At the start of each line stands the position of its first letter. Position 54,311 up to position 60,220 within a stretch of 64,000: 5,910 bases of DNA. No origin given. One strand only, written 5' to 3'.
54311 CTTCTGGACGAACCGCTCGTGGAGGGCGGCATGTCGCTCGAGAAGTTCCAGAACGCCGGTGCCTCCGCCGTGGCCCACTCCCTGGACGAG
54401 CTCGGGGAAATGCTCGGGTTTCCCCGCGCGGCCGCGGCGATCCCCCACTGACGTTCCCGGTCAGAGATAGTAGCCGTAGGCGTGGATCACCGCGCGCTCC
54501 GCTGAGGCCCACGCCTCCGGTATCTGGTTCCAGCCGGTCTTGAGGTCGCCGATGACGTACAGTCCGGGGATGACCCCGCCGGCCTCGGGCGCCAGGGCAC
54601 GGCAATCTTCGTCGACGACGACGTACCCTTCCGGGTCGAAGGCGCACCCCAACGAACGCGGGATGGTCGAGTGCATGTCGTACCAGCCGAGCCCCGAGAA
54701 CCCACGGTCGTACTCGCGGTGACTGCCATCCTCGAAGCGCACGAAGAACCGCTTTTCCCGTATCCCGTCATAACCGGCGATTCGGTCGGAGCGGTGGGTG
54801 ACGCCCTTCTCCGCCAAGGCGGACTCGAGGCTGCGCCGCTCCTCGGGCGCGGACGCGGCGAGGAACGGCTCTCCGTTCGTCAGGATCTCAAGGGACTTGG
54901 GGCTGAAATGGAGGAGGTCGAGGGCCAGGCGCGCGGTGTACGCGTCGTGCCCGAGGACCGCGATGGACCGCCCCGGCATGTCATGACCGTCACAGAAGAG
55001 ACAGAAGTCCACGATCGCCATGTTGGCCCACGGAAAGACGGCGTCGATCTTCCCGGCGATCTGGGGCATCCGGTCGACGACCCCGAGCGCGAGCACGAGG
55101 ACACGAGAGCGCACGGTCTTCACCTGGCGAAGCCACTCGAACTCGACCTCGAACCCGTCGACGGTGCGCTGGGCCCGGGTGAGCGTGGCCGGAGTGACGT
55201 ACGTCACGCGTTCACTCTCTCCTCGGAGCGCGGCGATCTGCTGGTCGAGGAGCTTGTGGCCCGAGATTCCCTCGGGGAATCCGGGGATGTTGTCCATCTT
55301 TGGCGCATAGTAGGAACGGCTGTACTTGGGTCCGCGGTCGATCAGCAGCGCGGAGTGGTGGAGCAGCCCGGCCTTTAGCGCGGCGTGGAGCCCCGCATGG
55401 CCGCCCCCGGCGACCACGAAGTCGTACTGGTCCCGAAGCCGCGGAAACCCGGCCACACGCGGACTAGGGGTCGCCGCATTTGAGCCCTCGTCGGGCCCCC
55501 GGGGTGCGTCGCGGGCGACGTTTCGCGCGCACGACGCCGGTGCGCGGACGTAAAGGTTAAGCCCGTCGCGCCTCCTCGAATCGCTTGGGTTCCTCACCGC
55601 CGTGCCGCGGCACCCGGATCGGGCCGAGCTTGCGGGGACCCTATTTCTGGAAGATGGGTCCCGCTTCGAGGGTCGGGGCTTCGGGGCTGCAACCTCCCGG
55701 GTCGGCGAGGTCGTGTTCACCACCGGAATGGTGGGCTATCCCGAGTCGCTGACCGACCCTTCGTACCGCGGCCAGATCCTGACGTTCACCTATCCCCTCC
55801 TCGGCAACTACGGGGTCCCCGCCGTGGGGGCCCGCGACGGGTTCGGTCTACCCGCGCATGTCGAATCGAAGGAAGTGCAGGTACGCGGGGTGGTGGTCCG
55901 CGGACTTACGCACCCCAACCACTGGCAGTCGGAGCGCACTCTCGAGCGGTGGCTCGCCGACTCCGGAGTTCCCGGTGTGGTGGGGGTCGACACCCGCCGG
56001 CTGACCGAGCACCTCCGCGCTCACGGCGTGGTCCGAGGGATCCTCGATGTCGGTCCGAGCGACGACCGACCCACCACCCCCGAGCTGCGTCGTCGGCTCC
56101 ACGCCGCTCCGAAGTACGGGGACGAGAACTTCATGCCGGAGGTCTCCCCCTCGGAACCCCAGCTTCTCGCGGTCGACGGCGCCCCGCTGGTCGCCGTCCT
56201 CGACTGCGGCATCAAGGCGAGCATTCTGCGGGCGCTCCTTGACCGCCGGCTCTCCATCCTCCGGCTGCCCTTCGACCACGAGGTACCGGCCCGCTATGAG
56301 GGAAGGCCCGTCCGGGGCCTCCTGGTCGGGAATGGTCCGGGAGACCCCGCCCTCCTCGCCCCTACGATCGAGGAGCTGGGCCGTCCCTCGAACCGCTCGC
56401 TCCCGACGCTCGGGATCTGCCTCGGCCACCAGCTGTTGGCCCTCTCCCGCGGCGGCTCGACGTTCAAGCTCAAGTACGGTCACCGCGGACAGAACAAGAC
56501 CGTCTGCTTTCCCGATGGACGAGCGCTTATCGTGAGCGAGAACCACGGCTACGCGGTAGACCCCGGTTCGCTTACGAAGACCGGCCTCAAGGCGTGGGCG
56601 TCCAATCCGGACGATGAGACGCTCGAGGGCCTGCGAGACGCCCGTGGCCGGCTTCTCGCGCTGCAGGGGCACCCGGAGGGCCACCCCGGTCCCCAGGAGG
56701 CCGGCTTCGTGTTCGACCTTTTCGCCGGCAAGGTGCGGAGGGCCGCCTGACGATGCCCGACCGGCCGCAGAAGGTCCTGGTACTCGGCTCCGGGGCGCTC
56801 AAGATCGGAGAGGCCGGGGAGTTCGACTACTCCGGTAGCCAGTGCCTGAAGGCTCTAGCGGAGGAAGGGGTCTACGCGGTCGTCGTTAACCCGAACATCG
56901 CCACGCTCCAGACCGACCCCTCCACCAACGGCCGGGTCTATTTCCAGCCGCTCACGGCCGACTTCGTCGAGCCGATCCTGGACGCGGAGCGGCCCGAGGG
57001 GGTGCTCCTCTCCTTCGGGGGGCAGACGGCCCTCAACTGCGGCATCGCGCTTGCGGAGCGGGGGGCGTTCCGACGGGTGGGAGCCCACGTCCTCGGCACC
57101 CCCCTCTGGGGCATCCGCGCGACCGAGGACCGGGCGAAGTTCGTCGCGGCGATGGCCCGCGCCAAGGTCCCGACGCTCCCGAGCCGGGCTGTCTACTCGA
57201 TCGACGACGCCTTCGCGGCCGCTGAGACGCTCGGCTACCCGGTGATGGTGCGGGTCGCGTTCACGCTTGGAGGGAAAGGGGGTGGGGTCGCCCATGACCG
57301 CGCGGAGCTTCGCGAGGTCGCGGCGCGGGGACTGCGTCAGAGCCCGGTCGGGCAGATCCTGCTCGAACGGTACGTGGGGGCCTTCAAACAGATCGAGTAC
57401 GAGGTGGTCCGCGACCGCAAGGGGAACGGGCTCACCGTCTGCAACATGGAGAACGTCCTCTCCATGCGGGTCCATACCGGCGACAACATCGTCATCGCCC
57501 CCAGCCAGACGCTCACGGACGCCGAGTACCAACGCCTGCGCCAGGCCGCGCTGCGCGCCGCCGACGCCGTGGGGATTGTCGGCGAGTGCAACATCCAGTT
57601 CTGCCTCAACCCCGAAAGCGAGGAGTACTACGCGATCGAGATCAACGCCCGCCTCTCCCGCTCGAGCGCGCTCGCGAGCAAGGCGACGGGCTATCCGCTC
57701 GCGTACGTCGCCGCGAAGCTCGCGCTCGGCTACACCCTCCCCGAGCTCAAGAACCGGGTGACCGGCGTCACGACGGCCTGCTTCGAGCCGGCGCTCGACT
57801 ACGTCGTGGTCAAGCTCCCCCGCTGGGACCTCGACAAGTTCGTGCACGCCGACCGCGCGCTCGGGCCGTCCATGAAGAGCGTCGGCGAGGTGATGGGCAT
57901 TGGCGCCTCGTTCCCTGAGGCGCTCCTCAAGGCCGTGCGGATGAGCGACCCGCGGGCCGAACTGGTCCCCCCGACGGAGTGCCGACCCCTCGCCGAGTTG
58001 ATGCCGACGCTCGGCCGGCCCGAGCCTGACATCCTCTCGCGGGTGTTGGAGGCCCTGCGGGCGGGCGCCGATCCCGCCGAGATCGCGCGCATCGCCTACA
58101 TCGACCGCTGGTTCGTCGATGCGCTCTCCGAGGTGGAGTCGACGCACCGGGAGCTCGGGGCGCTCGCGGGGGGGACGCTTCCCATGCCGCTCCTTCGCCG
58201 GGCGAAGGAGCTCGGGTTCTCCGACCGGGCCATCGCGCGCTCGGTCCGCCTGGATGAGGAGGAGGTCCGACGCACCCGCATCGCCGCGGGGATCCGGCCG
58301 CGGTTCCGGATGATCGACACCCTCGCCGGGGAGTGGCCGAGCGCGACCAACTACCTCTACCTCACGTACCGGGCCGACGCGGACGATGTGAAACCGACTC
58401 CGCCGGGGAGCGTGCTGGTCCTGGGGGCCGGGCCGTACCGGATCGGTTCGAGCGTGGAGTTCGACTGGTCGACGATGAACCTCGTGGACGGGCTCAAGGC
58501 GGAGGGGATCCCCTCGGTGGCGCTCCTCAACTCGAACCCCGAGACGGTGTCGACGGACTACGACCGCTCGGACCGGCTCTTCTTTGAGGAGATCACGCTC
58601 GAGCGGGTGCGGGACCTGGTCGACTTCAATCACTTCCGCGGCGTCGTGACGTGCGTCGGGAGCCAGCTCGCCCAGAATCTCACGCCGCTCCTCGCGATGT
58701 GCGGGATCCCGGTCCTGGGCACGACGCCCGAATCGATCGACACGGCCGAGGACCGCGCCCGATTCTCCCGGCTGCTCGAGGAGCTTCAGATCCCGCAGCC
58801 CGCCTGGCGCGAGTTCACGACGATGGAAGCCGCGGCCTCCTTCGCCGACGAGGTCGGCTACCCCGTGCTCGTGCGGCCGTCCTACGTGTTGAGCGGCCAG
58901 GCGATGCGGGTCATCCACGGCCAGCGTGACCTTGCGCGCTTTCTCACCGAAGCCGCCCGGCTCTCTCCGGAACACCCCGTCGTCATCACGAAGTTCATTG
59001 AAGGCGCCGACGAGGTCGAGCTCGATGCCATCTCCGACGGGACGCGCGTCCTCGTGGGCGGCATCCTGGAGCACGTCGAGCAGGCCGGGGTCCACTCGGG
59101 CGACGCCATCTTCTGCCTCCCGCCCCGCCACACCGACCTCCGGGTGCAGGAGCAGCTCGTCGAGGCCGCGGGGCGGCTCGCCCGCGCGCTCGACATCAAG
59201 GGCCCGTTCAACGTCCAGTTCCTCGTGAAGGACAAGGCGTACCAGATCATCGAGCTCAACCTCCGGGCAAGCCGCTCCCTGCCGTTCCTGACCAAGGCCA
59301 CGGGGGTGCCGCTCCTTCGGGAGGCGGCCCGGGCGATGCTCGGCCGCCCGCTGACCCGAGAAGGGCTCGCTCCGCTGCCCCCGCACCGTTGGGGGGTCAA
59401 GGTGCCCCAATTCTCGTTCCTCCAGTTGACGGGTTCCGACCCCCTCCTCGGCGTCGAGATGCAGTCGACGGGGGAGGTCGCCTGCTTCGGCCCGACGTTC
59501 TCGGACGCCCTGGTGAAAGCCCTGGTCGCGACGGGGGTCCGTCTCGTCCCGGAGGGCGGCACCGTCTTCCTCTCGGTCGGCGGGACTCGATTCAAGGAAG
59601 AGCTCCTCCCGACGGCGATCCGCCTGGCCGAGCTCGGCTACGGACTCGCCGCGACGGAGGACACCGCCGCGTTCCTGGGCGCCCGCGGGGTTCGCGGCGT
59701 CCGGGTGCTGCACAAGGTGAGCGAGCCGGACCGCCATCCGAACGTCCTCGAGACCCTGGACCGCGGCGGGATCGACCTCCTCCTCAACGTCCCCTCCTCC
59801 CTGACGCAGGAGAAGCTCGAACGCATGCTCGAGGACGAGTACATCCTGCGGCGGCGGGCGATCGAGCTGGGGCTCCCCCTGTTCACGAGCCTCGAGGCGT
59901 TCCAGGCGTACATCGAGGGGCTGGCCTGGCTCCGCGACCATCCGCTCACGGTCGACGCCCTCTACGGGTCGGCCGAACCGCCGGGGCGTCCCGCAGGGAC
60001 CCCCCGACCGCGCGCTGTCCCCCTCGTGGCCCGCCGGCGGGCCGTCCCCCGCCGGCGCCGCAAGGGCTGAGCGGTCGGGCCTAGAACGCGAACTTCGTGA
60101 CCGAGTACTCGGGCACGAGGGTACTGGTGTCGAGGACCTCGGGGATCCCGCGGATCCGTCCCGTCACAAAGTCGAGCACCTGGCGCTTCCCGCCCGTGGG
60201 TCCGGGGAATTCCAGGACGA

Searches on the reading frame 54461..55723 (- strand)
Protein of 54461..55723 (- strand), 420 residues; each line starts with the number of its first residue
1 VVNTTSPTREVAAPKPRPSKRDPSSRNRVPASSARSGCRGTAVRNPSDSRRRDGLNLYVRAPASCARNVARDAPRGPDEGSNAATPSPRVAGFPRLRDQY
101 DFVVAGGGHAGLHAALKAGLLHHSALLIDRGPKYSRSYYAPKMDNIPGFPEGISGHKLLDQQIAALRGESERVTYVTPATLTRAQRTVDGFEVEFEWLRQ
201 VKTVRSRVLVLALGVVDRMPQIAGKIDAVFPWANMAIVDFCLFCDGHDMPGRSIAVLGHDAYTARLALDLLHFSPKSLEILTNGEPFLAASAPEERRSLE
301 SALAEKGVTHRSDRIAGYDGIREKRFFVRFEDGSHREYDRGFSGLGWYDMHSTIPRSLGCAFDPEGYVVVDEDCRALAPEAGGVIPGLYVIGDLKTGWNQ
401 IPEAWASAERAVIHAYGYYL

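Call 15: search_protein_families(library=pfam, proteins=[window:54461-55723:-], max_evalue=0.001)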
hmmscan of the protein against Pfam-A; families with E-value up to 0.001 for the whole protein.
window:54461-55723:- (420 aa): 1 family
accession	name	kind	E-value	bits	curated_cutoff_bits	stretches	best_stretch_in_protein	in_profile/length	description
PF07992.20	Pyr_redox_2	-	9.6e-16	58.5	26.1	1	100-408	1-291/291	Pyridine nucleotide-disulphide oxidoreductase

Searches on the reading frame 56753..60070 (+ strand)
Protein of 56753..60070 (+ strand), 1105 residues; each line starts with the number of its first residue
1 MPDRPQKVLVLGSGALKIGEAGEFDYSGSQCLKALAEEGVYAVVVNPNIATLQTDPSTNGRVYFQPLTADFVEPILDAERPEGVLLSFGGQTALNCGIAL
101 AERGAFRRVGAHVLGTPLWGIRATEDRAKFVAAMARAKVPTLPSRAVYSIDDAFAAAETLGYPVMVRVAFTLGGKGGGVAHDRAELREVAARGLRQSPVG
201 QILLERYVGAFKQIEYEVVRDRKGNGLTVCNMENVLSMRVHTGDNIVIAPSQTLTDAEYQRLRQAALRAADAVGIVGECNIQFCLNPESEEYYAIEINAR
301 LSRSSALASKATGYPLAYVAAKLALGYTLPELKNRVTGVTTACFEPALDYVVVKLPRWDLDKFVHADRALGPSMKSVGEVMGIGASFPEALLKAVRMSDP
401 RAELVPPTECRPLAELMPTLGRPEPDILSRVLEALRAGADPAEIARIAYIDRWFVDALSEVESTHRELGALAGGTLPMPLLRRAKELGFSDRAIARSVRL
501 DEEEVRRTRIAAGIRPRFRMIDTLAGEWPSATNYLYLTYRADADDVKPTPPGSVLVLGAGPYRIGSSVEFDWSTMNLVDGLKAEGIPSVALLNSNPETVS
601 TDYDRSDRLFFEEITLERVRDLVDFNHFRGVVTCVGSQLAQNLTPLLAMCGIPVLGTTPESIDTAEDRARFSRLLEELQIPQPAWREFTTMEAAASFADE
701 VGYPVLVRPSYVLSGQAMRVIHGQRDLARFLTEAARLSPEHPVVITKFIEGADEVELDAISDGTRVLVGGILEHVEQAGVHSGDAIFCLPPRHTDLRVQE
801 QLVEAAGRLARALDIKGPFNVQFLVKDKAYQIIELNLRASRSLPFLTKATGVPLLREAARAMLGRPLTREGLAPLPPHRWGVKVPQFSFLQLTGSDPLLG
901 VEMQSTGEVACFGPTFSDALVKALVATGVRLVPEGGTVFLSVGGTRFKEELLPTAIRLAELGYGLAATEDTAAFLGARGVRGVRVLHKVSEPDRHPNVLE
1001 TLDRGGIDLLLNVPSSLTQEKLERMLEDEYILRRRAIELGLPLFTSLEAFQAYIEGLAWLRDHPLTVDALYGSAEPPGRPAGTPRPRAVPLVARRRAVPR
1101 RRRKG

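Call 15: search_protein_families(library=pfam, proteins=[window:56753-60070:+], max_evalue=0.001)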
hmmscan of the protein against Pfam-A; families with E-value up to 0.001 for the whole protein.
window:56753-60070:+ (1105 aa): 10 families
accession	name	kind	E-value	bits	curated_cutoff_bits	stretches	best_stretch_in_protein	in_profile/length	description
PF02786.22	CPSase_L_D2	-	5.2e-109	363.1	19.8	2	126-331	1-210/211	Carbamoyl-phosphate synthase L chain, ATP binding domain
PF25596.1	CPSase_L_D1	-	1.7e-72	241.2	27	2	6-121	3-116/118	Carbamoyl phosphate synthase preATP-grasp domain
PF02222.28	ATP-grasp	-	7e-16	58.8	27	2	674-838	2-162/179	ATP-grasp domain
PF02787.25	CPSase_L_D3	-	8.9e-15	54.9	26.6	1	420-496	3-78/80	Carbamoyl-phosphate synthetase large chain, oligomerisation domain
PF02142.27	MGS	-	1.6e-12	47.8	24.1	1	950-1045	1-94/94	MGS-like domain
PF15632.11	ATPgrasp_Ter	-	1.8e-12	47.6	29.1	1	793-865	40-111/131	ATP-grasp in the biosynthetic pathway with Ter operon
PF07478.18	Dala_Dala_lig_C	-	2.2e-12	47.3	24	2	675-836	2-173/204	D-ala D-ala ligase C-terminus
PF02655.19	ATP-grasp_3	-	3.1e-09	37.6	23.2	1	666-839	2-157/160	ATP-grasp domain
PF01071.24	GARS_A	-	1.8e-06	28.4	27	1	673-767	8-106/194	Phosphoribosylglycinamide synthetase, ATP-grasp (A) domain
PF13549.11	ATP-grasp_5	-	2.7e-05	24.1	27.6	0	134-169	19-54/221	ATP-grasp domain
